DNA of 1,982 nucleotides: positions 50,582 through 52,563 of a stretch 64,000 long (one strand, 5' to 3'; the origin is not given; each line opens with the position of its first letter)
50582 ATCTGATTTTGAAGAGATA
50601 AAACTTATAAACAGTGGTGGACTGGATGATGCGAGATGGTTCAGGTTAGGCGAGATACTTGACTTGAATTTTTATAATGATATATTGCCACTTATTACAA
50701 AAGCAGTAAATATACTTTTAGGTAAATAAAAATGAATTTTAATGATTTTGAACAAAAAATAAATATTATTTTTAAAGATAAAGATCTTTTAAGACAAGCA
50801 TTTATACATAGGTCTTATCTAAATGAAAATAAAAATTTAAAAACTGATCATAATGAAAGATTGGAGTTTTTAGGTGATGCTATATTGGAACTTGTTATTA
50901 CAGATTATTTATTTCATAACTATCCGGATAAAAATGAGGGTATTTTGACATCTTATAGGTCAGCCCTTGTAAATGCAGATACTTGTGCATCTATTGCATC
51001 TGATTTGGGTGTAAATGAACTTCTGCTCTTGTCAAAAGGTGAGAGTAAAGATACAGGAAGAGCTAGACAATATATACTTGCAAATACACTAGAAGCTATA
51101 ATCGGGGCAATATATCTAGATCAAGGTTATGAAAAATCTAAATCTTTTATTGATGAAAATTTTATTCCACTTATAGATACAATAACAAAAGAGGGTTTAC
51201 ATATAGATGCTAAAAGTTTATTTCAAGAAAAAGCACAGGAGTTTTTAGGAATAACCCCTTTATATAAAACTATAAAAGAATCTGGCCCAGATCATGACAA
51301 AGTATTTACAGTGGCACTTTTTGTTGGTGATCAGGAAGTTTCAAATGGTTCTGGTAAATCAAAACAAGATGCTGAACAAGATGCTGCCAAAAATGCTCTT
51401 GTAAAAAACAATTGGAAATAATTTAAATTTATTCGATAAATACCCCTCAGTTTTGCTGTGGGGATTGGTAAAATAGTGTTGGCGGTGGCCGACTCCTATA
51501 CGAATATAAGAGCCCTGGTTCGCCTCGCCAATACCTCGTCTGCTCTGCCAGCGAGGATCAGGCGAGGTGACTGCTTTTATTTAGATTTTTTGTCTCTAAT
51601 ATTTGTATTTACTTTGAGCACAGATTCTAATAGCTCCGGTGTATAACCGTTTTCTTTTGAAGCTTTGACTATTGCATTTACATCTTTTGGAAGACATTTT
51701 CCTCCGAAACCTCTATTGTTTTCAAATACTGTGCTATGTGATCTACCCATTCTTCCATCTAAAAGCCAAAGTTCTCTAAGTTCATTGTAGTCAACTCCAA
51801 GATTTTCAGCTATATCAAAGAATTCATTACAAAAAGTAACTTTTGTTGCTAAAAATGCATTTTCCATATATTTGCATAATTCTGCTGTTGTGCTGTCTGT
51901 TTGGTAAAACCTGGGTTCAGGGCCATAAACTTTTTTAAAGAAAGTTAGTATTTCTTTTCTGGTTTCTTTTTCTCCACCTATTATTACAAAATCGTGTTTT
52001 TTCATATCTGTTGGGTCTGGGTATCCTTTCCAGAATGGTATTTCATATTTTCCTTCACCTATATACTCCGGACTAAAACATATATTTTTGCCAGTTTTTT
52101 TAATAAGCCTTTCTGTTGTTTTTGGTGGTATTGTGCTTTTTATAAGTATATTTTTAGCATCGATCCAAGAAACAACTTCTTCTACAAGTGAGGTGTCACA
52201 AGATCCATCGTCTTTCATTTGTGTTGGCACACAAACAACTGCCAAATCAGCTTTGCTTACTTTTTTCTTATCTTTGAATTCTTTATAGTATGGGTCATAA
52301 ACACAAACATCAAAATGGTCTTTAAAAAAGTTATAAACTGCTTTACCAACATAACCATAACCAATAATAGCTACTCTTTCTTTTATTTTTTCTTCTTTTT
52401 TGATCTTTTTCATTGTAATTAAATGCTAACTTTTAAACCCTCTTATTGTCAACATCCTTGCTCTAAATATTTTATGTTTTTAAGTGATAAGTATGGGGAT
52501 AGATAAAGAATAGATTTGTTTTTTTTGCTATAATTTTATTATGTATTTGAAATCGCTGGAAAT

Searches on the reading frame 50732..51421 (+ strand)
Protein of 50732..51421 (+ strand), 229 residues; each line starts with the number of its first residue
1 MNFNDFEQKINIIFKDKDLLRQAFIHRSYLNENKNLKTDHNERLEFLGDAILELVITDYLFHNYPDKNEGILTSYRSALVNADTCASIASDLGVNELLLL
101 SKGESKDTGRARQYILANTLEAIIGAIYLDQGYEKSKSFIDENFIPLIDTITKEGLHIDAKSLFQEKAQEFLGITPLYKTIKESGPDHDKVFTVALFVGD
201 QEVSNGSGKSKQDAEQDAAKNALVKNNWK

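Call 14: find_encoding_contigs(protein=window:50732-51421:+, flank=3000, max_places=10)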
Protein window:50732-51421:+ (229 aa): 6 contigs read that carry it; 3 places shown.
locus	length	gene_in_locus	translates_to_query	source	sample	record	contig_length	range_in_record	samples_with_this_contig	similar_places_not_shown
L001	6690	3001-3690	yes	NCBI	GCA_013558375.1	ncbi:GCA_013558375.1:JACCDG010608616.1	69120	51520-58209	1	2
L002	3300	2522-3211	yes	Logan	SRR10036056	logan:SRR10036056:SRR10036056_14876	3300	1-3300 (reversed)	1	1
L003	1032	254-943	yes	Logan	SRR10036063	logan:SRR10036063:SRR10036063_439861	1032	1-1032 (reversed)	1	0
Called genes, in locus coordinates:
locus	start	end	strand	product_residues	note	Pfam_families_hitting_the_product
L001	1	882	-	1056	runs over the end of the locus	PF02811:PHP, PF07733:DNA_pol3_alpha, PF17657:DNA_pol3_finger, PF14579:HHH_6, PF01336:tRNA_anti-codon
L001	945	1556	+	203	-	PF01351:RNase_HII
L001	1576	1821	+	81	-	-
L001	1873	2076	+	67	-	PF01783:Ribosomal_L32p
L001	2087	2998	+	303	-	PF01029:NusB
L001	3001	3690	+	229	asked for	PF22935:RM44_endonuclase, PF14622:Ribonucleas_3_3, PF00636:Ribonuclease_3, PF00035:dsrm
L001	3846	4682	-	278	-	PF03721:UDPG_MGDP_dh_N, PF00984:UDPG_MGDP_dh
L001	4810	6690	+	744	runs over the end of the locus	PF02463:SMC_N, PF13175:AAA_15, PF13476:AAA_23, PF13304:AAA_21 (weak)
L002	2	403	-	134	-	?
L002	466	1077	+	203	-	PF01351:RNase_HII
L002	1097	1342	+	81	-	-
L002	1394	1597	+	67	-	PF01783:Ribosomal_L32p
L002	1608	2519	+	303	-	PF01029:NusB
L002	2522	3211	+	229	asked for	PF22935:RM44_endonuclase, PF14622:Ribonucleas_3_3, PF00636:Ribonuclease_3, PF00035:dsrm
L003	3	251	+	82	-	?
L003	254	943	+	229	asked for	PF22935:RM44_endonuclase, PF14622:Ribonucleas_3_3, PF00636:Ribonuclease_3, PF00035:dsrm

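Call 38: find_homologous_proteins(query=window:50732-51421:+, max_evalue=1e-30)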
Query window:50732-51421:+ (229 aa): 8000 proteins with E <= 1e-30 among 8000 candidates; the best 120 are listed.
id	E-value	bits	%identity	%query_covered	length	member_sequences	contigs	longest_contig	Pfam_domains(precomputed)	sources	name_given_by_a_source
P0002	1.8e-145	500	100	100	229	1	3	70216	PF00636.32,PF22935.2,PF14622.12,PF00035.33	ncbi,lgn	-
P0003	1.4e-133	461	92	100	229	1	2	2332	PF00636.32,PF22935.2,PF14622.12,PF00035.33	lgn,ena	-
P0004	7.0e-120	416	82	100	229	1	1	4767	PF00636.32,PF22935.2,PF14622.12,PF00035.33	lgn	-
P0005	1.7e-119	415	80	100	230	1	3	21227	PF00636.32,PF22935.2,PF14622.12,PF00035.33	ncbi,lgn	-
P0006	1.8e-107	376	75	100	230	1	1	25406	PF00636.32,PF22935.2,PF14622.12,PF00035.33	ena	-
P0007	5.5e-106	371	74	100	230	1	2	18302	PF00636.32,PF22935.2,PF14622.12,PF00035.33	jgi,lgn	jgi:ribonuclease-3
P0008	4.5e-105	368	73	100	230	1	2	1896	PF00636.32,PF22935.2,PF14622.12,PF00035.33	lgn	-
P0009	3.4e-104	365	70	100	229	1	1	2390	PF00636.32,PF22935.2,PF14622.12,PF00035.33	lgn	-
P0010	2.2e-103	363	72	100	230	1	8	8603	PF00636.32,PF22935.2,PF14622.12,PF00035.33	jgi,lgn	jgi:ribonuclease-3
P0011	2.0e-102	359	72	100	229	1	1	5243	PF00636.32,PF24995.2,PF22935.2,PF14622.12,PF00035.33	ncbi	-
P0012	5.9e-102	358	71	99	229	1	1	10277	PF00636.32,PF22935.2,PF14622.12,PF00035.33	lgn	-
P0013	1.1e-101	357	72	99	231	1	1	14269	PF00636.32,PF22935.2,PF14622.12,PF00035.33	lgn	-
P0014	1.8e-101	356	70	99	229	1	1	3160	PF00636.32,PF22935.2,PF14622.12,PF00035.33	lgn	-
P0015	1.8e-101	356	72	100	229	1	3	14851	PF00636.32,PF22935.2,PF14622.12,PF00035.33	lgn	-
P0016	1.8e-101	356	72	100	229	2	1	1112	PF00636.32,PF24995.2,PF22935.2,PF14622.12,PF00035.33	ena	-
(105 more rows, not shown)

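Call 39: find_encoding_contigs(protein=P0003, flank=3000, max_places=4)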
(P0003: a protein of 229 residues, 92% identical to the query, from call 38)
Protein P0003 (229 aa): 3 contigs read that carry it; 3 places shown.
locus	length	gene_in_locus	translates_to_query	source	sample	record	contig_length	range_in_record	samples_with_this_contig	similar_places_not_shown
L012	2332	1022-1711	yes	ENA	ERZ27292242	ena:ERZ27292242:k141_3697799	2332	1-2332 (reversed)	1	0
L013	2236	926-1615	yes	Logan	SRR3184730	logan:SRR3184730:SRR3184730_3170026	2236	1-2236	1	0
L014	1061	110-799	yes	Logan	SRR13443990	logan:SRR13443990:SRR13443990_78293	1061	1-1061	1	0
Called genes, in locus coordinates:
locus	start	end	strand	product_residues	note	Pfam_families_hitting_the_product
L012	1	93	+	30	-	?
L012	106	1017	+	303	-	PF01029:NusB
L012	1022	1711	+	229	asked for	PF22935:RM44_endonuclase, PF14622:Ribonucleas_3_3, PF00636:Ribonuclease_3, PF00035:dsrm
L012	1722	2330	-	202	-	?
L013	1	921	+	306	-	?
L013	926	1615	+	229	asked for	PF22935:RM44_endonuclase, PF14622:Ribonucleas_3_3, PF00636:Ribonuclease_3, PF00035:dsrm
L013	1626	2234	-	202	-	?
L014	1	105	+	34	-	?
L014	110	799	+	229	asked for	PF22935:RM44_endonuclase, PF14622:Ribonucleas_3_3, PF00636:Ribonuclease_3, PF00035:dsrm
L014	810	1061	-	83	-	?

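Call 40: find_encoding_contigs(protein=P0005, flank=3000, max_places=4)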
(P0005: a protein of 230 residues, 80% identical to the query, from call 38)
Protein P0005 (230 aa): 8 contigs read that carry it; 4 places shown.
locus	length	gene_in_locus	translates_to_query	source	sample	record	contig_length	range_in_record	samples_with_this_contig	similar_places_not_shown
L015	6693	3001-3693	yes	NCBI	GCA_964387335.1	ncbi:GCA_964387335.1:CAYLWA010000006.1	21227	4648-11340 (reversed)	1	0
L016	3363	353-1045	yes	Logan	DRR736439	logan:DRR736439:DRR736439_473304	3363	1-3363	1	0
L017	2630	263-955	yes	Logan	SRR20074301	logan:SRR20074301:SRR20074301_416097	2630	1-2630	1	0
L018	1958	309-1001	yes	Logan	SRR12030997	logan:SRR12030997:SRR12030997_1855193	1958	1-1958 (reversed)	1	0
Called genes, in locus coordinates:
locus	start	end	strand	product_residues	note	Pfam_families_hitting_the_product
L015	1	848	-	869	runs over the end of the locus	PF07733:DNA_pol3_alpha, PF17657:DNA_pol3_finger, PF14579:HHH_6, PF01336:tRNA_anti-codon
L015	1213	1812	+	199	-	PF01351:RNase_HII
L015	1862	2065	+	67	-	PF01783:Ribosomal_L32p (weak)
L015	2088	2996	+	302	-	PF01029:NusB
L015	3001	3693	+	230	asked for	PF22935:RM44_endonuclase, PF14622:Ribonucleas_3_3, PF00636:Ribonuclease_3, PF00035:dsrm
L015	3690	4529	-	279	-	PF03721:UDPG_MGDP_dh_N, PF00984:UDPG_MGDP_dh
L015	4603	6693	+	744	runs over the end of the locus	PF00005:ABC_tran (faint), PF02463:SMC_N, PF13175:AAA_15, PF13476:AAA_23, PF13304:AAA_21 (faint)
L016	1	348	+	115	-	?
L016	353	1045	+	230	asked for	PF22935:RM44_endonuclase, PF14622:Ribonucleas_3_3, PF00636:Ribonuclease_3, PF00035:dsrm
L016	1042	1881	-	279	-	PF03721:UDPG_MGDP_dh_N, PF00984:UDPG_MGDP_dh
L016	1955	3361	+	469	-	?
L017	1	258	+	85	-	?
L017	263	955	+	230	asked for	PF22935:RM44_endonuclase, PF14622:Ribonucleas_3_3, PF00636:Ribonuclease_3, PF00035:dsrm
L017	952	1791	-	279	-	PF03721:UDPG_MGDP_dh_N, PF00984:UDPG_MGDP_dh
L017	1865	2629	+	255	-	?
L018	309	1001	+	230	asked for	PF22935:RM44_endonuclase, PF14622:Ribonucleas_3_3, PF00636:Ribonuclease_3, PF00035:dsrm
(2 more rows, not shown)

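Call 41: find_encoding_contigs(protein=P0004, flank=3000, max_places=4)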
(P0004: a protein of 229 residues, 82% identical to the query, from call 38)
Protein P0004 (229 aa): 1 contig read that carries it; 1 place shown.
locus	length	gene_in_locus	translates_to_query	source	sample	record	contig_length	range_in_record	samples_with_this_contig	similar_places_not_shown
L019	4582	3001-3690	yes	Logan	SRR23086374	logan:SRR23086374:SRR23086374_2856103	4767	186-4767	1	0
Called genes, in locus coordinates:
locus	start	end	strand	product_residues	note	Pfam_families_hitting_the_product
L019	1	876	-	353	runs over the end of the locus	?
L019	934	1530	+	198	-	PF01351:RNase_HII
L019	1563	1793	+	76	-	-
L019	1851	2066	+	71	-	PF01783:Ribosomal_L32p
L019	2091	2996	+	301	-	PF01029:NusB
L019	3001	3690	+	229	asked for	PF22935:RM44_endonuclase, PF14622:Ribonucleas_3_3, PF00636:Ribonuclease_3, PF00035:dsrm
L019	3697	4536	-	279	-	PF03721:UDPG_MGDP_dh_N, PF00984:UDPG_MGDP_dh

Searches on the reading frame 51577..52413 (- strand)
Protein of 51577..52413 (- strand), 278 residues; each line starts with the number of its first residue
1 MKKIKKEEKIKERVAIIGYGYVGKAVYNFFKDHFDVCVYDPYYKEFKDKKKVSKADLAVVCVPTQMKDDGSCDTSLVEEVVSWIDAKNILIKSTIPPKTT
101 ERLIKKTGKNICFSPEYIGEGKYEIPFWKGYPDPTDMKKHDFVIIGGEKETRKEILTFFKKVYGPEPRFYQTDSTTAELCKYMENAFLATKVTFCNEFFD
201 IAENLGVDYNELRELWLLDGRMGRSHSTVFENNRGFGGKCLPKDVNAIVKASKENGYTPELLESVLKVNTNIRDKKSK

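Call 26: search_protein_families(library=pfam, proteins=[window:51577-52413:-], max_evalue=0.01)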
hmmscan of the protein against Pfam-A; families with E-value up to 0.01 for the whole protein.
window:51577-52413:- (278 aa): 3 families
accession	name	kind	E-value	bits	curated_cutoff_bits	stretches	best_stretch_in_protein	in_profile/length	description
PF00984.24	UDPG_MGDP_dh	-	7.8e-26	90.5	25.4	1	176-270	2-93/94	UDP-glucose/GDP-mannose dehydrogenase family, central domain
PF03721.20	UDPG_MGDP_dh_N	-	6.2e-11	42.6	27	1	49-154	71-182/187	UDP-glucose/GDP-mannose dehydrogenase family, NAD binding domain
PF02826.25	2-Hacid_dh_C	-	0.0075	16.1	25.1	0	8-55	33-83/178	D-isomer specific 2-hydroxyacid dehydrogenase, NAD binding domain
